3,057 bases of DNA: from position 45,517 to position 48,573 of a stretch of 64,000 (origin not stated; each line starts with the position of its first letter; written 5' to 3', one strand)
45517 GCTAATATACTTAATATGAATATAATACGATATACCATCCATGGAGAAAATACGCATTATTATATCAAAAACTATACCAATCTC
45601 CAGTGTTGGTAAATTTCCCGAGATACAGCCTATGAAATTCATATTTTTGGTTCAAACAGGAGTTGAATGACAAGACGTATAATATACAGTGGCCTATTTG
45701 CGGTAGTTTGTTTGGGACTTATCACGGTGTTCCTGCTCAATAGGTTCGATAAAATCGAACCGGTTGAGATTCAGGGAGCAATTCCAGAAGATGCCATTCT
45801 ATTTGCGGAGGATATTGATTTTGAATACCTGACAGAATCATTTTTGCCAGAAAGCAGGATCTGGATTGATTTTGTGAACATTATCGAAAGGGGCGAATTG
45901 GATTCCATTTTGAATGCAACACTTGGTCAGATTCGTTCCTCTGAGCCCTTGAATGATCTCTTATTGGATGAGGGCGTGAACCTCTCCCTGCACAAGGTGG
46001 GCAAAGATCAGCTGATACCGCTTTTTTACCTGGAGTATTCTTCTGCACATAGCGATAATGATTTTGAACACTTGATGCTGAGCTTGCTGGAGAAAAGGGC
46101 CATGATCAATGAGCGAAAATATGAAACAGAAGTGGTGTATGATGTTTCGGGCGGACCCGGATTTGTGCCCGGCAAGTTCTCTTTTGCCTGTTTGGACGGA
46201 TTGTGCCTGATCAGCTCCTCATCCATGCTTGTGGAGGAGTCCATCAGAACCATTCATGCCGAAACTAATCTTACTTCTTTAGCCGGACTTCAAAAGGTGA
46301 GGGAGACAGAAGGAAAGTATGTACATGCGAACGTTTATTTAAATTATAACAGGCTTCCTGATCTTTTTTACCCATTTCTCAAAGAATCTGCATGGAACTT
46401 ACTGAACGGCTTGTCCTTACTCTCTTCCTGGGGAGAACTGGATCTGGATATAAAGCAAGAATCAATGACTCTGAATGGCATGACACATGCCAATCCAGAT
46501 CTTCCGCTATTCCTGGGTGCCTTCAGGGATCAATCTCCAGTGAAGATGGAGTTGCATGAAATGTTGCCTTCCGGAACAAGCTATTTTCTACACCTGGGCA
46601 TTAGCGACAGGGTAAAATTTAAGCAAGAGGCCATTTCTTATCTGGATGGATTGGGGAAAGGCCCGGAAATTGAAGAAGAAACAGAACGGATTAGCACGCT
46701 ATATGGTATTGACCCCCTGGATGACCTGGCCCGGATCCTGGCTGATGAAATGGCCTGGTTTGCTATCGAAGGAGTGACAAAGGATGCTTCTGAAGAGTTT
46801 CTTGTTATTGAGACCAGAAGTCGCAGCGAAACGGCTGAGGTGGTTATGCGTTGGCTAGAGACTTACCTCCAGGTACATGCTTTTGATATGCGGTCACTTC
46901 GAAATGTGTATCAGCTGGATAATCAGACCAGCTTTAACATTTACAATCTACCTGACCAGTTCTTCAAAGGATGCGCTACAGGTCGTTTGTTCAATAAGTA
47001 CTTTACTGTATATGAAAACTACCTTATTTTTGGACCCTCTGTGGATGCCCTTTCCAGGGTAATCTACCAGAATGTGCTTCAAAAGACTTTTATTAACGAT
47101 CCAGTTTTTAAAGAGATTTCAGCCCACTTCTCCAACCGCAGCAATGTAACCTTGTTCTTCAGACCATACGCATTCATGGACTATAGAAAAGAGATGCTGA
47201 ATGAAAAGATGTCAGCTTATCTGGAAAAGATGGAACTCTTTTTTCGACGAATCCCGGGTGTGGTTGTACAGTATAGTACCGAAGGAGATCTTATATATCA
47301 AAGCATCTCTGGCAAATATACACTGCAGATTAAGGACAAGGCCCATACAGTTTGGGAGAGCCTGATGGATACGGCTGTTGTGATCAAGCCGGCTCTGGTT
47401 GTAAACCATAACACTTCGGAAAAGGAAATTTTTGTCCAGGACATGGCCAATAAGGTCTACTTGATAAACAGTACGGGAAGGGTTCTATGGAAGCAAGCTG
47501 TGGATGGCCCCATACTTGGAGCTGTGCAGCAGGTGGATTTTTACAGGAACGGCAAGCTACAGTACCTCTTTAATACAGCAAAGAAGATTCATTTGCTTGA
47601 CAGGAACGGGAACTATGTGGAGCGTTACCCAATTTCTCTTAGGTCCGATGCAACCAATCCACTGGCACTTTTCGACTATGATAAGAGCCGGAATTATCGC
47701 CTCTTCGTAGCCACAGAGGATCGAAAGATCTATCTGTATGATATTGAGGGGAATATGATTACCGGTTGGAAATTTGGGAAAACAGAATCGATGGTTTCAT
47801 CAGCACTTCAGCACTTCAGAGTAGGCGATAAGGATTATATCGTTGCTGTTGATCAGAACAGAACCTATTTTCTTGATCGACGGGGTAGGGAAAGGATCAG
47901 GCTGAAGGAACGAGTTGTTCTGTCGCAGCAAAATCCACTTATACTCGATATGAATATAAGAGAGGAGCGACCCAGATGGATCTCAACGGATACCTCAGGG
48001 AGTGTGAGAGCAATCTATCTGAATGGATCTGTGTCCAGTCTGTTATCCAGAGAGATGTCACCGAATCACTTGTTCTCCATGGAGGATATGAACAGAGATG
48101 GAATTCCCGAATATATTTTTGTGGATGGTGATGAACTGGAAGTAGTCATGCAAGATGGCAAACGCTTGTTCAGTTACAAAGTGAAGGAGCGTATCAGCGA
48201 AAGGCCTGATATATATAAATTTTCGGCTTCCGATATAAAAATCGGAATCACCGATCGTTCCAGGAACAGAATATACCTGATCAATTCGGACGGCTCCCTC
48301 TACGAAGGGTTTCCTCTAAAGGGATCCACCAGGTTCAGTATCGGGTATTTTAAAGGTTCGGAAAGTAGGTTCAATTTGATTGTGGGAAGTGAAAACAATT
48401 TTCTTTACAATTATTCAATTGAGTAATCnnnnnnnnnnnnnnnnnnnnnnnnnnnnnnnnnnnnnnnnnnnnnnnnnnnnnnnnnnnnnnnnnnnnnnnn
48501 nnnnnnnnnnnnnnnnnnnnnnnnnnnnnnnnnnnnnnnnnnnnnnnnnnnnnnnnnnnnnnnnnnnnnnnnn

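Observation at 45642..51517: Translationally coupled three-gene envelope operon of unknown function (TM-anchored FG-GAP-like propeller protein, lipoprotein, PorP/SprF-like outer-membrane barrel)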

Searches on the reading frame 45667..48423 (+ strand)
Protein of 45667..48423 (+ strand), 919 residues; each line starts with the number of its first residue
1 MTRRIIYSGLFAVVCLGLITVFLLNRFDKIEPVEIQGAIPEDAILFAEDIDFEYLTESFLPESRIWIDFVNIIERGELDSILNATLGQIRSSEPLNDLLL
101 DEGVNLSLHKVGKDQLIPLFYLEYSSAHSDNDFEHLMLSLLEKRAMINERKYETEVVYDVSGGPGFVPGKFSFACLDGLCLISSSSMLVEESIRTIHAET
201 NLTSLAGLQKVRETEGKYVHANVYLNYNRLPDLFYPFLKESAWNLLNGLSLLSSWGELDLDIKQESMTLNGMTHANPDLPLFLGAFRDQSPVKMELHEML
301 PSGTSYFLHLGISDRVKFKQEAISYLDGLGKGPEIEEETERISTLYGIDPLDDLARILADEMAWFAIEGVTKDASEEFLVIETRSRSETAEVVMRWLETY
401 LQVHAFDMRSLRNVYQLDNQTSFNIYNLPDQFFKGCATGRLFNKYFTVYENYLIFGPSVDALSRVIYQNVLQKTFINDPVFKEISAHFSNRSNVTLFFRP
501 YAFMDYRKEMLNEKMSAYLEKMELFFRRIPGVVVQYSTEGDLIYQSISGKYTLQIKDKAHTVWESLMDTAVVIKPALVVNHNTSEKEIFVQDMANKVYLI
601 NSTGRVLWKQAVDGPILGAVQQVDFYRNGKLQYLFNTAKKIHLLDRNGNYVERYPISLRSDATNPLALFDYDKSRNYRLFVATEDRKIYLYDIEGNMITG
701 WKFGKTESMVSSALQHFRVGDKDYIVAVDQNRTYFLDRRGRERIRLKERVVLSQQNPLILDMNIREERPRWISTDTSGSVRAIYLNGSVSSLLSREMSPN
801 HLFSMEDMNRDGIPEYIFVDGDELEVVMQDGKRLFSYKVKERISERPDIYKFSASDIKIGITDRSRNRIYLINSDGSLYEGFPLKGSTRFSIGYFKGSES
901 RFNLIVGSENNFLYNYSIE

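Call 3: search_protein_families(library=pfam, proteins=[window:45667-48423:+], max_evalue=1)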
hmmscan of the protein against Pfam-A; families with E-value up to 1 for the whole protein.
window:45667-48423:+ (919 aa): 6 families
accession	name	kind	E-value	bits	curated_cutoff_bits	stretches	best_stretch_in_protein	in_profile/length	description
PF13570.13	Beta-prop_ACSF4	-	2.8e-07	30.7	133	1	551-712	116-260/329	Beta-alanine-activating enzyme, beta-propeller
PF13360.13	PQQ_2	-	7.1e-05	23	27.6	1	581-624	29-69/233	Outer membrane protein assembly factor BamB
PF25292.1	Beta-prop_CGLA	-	0.00023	21.2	26.8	1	584-652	43-110/316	Lambda-carrageenase beta-propeller domain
PF13517.12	FG-GAP_3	-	0.00027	21.9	26.9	0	807-856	1-50/61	FG-GAP-like repeat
PF11832.13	DUF3352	-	0.00035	19.7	26.8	1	158-498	168-481/536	Protein of unknown function (DUF3352)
PF25293.1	Beta-prop_EMC1_N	-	0.083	13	34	1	560-613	96-148/219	EMC1 N-terminal beta-propeller domain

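Call 4: search_protein_families(library=ncbifam, proteins=[window:45667-48423:+], max_evalue=1)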
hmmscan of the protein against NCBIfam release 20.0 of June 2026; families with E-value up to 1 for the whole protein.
window:45667-48423:+ (919 aa): 2 families
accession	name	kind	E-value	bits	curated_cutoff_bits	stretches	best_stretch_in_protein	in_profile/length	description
NF052323.1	T9SSA_dep_M6i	equivalog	1.6e-10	39.6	600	2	418-730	596-907/1043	T9SS-dependent M6-like inactivated metalloprotease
TIGR03300.1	assembly_YfgL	equivalog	0.051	12.3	285.2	1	547-620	73-141/377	outer membrane protein assembly factor BamB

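Call 16: find_homologous_proteins(query=window:45667-48423:+)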
Query window:45667-48423:+ (919 aa): 194 proteins with E <= 0.001 among 8000 candidates; the best 120 are listed.
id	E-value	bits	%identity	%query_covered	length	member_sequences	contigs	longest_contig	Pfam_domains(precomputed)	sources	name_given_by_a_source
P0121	0.0e+0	2000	96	100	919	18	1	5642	PF13570.14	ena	-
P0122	0.0e+0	1987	96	100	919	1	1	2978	PF13570.14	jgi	jgi:hypothetical protein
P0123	0.0e+0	1953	93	100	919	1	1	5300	PF11832.14,PF13570.14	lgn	-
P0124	0.0e+0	1874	89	100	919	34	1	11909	PF13570.14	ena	-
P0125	0.0e+0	1839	87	100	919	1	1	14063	PF11832.14,PF13570.14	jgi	-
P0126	0.0e+0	1834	87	100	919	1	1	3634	PF11832.14,PF13570.14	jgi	jgi:hypothetical protein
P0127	0.0e+0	1832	87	100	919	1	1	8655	PF11832.14,PF13570.14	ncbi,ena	-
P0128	0.0e+0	1832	87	100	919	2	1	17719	PF13570.14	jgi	-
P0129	0.0e+0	1831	87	100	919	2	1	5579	PF13570.14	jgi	jgi:hypothetical protein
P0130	0.0e+0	1827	87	100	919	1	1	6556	PF11832.14,PF13570.14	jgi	jgi:hypothetical protein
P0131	0.0e+0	1826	87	100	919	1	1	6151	PF13570.14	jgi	jgi:hypothetical protein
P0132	0.0e+0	1826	86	100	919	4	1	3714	PF11832.14,PF13570.14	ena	-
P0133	0.0e+0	1825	87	100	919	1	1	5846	PF13570.14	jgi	jgi:hypothetical protein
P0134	0.0e+0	1806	86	100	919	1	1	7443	PF13570.14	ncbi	-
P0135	0.0e+0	1802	85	100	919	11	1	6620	PF13570.14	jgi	-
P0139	0.0e+0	1784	84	100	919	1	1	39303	PF11832.14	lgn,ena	-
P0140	0.0e+0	1783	84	100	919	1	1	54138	PF11832.14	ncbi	-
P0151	0.0e+0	1715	97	85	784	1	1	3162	PF11832.14,PF13570.14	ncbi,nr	ncbi:MAG: hypothetical protein IMY68_07090, partial [Bacteroidetes bacterium]|nr:hypothetical protei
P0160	0.0e+0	1687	79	100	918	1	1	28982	PF11832.14,PF13517.13,PF13570.14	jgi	-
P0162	0.0e+0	1674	79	100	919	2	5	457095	PF25292.1,PF11832.14,PF13570.14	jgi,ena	-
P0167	0.0e+0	1656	77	100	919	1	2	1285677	PF11832.14,PF13517.13,PF13570.14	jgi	jgi:hypothetical protein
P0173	0.0e+0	1627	84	92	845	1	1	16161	PF11832.14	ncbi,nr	ncbi:MAG: hypothetical protein KAS82_01110, partial [Bacteroidales bacterium]|nr:hypothetical protei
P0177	0.0e+0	1613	75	100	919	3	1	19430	PF11832.14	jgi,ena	jgi:hypothetical protein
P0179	0.0e+0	1602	75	100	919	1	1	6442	PF11832.14,PF13517.13,PF13570.14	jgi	jgi:hypothetical protein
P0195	0.0e+0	1515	70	100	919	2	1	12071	PF25292.1,PF11832.14,PF13570.14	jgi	-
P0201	0.0e+0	1502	70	100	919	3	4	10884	PF25292.1,PF11832.14,PF13517.13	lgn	-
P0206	0.0e+0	1492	69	99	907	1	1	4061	PF13360.14,PF11832.14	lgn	-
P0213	0.0e+0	1480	68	100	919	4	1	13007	PF25292.1,PF11832.14,PF13517.13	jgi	-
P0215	0.0e+0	1478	69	100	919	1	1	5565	PF13360.14,PF25292.1,PF11832.14,PF13517.13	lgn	-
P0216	0.0e+0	1477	69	100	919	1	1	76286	PF13360.14,PF25292.1,PF11832.14,PF13517.13,PF13570.14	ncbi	-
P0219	0.0e+0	1475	68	100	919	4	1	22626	PF13360.14,PF25292.1,PF11832.14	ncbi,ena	-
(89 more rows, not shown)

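Call 22: find_related_loci(query=A3, collection=genome_contigs, flank=8000)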
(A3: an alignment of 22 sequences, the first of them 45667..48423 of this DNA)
Query A3 (919 aa) in genome_contigs; peptide patterns used: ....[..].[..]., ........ (x = any residue, [..] = any of these).
359 stretches matched a pattern; 89 encode a relative of the query (tblastn E <= 1e-3); the best 80 are kept; 79 distinct loci.
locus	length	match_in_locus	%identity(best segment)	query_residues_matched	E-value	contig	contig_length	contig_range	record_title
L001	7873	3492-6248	84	1-919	0e+0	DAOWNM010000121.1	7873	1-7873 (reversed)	MAG TPA_asm: Bacteroidota bacterium isolate CSMAG_3028 CSMAG_3028_k141_2611674_length_7873_cov_56.0160, whole genome sho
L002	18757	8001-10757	82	1-919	0e+0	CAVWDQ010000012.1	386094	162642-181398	MAG: uncultured Bacteroidales bacterium isolate MFD03804.bin.2.147 genome assembly, contig: contig_23890, whole genome s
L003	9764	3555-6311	81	1-919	0e+0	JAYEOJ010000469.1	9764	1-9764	MAG: Bacteroidota bacterium isolate MAG032 MAG032_469, whole genome shotgun sequence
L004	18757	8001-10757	79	1-919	0e+0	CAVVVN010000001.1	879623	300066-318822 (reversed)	MAG: uncultured Bacteroidales bacterium isolate MFD03804.bin.1.21 genome assembly, contig: contig_16826, whole genome sh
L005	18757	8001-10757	79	1-919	0e+0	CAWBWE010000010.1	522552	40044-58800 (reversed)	MAG: uncultured Bacteroidales bacterium isolate MFD03551.bin.2.12 genome assembly, contig: contig_47704, whole genome sh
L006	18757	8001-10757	79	1-919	0e+0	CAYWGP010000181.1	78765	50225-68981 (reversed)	MAG TPA_asm: uncultured Bacteroides sp. isolate binchicken_co231_94 genome assembly, contig: k141_2505554, whole genome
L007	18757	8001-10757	78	1-919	0e+0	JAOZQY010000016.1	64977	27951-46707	MAG: Bacteroidales bacterium isolate GMC6.concoct.134_sub GMC6_124_length_64977_cov_12.468223, whole genome shotgun sequ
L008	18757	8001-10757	84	1-919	0e+0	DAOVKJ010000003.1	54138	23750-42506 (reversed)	MAG TPA_asm: Bacteroidota bacterium isolate CSMAG_1416 CSMAG_1416_k141_1779657_length_54138_cov_16.0000, whole genome sh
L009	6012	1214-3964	75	1-919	0e+0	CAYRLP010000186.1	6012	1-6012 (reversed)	MAG TPA_asm: uncultured Bacteroides sp. isolate binchicken_co294_125 genome assembly, contig: NODE_10792_length_6012_cov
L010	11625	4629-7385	70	1-919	0e+0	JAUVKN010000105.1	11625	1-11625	MAG: Bacteroidia bacterium isolate CSMAG_481 CSMAG_481_k141_2446236_length_11625_cov_9.9828, whole genome shotgun sequen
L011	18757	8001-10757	70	1-919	0e+0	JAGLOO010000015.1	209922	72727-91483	MAG: Bacteroidales bacterium isolate RS_7_37 ROV157_7.bin.37.fa_15, whole genome shotgun sequence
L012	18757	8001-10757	69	1-919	0e+0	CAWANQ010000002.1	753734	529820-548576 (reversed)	MAG: uncultured Bacteroidetes bacterium isolate MFD03804.bin.1.203 genome assembly, contig: contig_15477, whole genome s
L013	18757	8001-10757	70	1-919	0e+0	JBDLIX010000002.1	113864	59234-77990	MAG: Bacteroidota bacterium isolate MAG062 MAG062_2, whole genome shotgun sequence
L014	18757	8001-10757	68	1-919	0e+0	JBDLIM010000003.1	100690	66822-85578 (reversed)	MAG: Bacteroidota bacterium isolate MAG031 MAG031_3, whole genome shotgun sequence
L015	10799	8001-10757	67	1-919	0e+0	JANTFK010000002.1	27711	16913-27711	MAG: Bacteroidales bacterium isolate bin100107 c_000000001237, whole genome shotgun sequence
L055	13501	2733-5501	35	1-919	1e-179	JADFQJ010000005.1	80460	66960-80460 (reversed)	MAG: Bacteroidetes bacterium isolate B79T3L11 B79T3L11_NODE111, whole genome shotgun sequence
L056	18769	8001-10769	35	1-918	7e-174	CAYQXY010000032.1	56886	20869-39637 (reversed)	MAG TPA_asm: uncultured Bacteroidales bacterium isolate SRP072547_co1_283 genome assembly, contig: NODE_496_length_56886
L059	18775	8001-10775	32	1-919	1e-163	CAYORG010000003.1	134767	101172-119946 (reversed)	MAG TPA_asm: uncultured Bacteroidales bacterium isolate binchicken_co89_594 genome assembly, contig: NODE_65_length_1347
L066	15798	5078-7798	33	10-918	2e-156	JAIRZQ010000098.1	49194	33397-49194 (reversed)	MAG: Prevotellaceae bacterium isolate Gx481_bin100 k119_4779202, whole genome shotgun sequence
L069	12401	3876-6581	32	13-919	5e-153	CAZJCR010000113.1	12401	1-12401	MAG TPA_asm: uncultured Bacteroidales bacterium isolate SRP192927_co6_181 genome assembly, contig: NODE_12621_length_124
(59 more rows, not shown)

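Call 32: search_solved_structures(query=A3, max_evalue=1)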
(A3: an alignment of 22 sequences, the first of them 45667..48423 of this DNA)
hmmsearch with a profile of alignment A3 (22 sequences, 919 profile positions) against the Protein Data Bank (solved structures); distinct sequences matched with E-value up to 1: 3.
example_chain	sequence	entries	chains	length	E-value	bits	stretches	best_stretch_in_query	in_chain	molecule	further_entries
8prj_A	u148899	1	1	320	0.00054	21.6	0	588-619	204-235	v31Bagel8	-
8prs_A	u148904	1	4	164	0.31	12.4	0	587-619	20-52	nvBagel4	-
8pra_A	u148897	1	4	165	0.61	11.5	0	587-619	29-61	Cell surface protein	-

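Call 43: search_protein_families(library=pfam, proteins=[L059:8001-10775:+, L066:5048-7804:+, L069:3834-6581:+, L059:10800-11459:+, L056:10892-12991:+, L055:5663-7780:+, L059:11474-12913:+, L056:13031-14497:+, L069:6586-7137:+, L066:7970-8554:+], max_evalue=0.01)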
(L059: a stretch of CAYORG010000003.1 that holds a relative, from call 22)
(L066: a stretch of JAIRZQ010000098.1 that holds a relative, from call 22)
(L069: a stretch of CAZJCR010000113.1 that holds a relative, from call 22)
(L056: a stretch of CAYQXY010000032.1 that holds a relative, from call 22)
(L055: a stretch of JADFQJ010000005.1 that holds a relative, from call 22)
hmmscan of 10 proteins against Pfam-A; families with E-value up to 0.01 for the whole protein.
L059:8001-10775:+ (925 aa): 3 families
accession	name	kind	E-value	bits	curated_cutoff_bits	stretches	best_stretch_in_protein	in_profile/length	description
PF13570.13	Beta-prop_ACSF4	-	5.7e-10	39.5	133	1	565-654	204-291/329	Beta-alanine-activating enzyme, beta-propeller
PF11832.13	DUF3352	-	9e-09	34.9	26.8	1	142-540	147-518/536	Protein of unknown function (DUF3352)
PF13517.12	FG-GAP_3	-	0.00057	20.9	26.9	0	813-843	1-31/61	FG-GAP-like repeat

L066:5048-7804:+ (919 aa): 3 families
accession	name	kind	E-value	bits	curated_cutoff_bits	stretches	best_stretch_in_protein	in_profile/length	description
PF13570.13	Beta-prop_ACSF4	-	9.9e-10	38.7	133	2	561-743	123-292/329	Beta-alanine-activating enzyme, beta-propeller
PF13517.12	FG-GAP_3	-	0.00014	22.9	26.9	0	806-831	1-26/61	FG-GAP-like repeat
PF13360.13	PQQ_2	-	0.0023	18.1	27.6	0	563-746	15-142/233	Outer membrane protein assembly factor BamB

L069:3834-6581:+ (916 aa): 2 families
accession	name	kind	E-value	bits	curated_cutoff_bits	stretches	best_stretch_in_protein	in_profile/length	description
PF13570.13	Beta-prop_ACSF4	-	3.4e-10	40.3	133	1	555-737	122-291/329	Beta-alanine-activating enzyme, beta-propeller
PF13360.13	PQQ_2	-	0.00033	20.8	27.6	1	558-740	55-229/233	Outer membrane protein assembly factor BamB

L059:10800-11459:+ (220 aa): 0 families

L056:10892-12991:+ (700 aa): 0 families

L055:5663-7780:+ (706 aa): 0 families

L059:11474-12913:+ (480 aa): 1 family
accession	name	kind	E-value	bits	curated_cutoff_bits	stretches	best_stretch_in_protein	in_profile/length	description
PF18990.6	DUF5723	-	1.4e-84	285.4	26.8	1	41-429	1-376/376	Family of unknown function (DUF5723)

L056:13031-14497:+ (489 aa): 1 family
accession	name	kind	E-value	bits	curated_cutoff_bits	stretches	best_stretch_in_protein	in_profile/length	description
PF18990.6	DUF5723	-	4.4e-101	339.7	26.8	1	59-454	1-376/376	Family of unknown function (DUF5723)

L069:6586-7137:+ (184 aa): 1 family
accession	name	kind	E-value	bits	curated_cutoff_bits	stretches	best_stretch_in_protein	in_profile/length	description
PF02659.21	Mntp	-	3.8e-09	36.9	24.4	1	32-145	3-115/152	Putative manganese efflux pump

L066:7970-8554:+ (195 aa): 0 families

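Call 49: predict_structure(alignment_id=A3)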
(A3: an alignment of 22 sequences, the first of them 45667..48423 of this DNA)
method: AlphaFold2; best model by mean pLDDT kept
length: 919 residues; sequences in the alignment: 22
mean_pLDDT: 56.5   pTM: 0.38
mean pLDDT of the five models: 56.5, 54.6, 52.8, 52.3, 51.8
residues with pLDDT >= 90: 11; 70-90: 287; 50-70: 235; < 50: 386
segments of 3 or more residues with pLDDT < 50: 1-12, 14-118, 163-168, 198-226, 229-270, 294-305, 417-421, 469-534, 547-578, 602-604, 746-769, 881-919
pLDDT, mean of each block of 10 residues (from residue 1): 39 45 34 25 23 27 23 31 40 44 43 44 63 70 62 71 47 74 67 58 40 34 43 38 46 44 39 52 63 45 49 78 72 82 87 85 60 68 82 85 64 55 75 74 81 80 58 29 29 26 27 36 32 51 50 30 27 40 56 74 63 82 65 87 86 84 79 64 82 75 57 61 66 68 52 35 33 70 58 79 76 77 85 83 75 67 66 76 35 32 32 27
secondary structure, 60 per line:
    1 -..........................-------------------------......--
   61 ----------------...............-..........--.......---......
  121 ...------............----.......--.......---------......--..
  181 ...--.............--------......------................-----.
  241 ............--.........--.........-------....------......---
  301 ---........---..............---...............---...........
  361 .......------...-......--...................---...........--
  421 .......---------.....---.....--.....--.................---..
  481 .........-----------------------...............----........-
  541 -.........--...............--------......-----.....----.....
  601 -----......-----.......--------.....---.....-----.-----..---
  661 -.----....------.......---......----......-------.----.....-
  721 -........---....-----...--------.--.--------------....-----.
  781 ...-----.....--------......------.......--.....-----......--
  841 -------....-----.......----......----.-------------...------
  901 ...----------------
elements in order (helices of 4 or more, strands of 3 or more residues): H2-27 H53-58 H77-91 H93-102 E105-111 E115-123 H130-141 E146-152 E155-161 E171-176 E179-183 H186-198 H207-212 E219-226 H227-234 H240-252 E255-263 E266-274 H282-285 E292-297 E304-311 H315-328 H332-346 H350-357 E358-367 E378-383 H386-404 H408-411 E412-418 E421-427 H437-441 E445-449 E452-456 H459-475 H479-489 H513-527 E532-539 E542-550 H553-567 E576-581 E587-591 E596-600 E606-611 E617-623 E632-636 E640-644 E667-670 E677-683 E687-692 E697-702 E715-719 E722-729 E733-736 E742-744 E771-774 E780-783 E789-793 E802-807 E814-820 E823-827 E833-838 E848-851 E857-863 E868-873 E892-894 E901-903
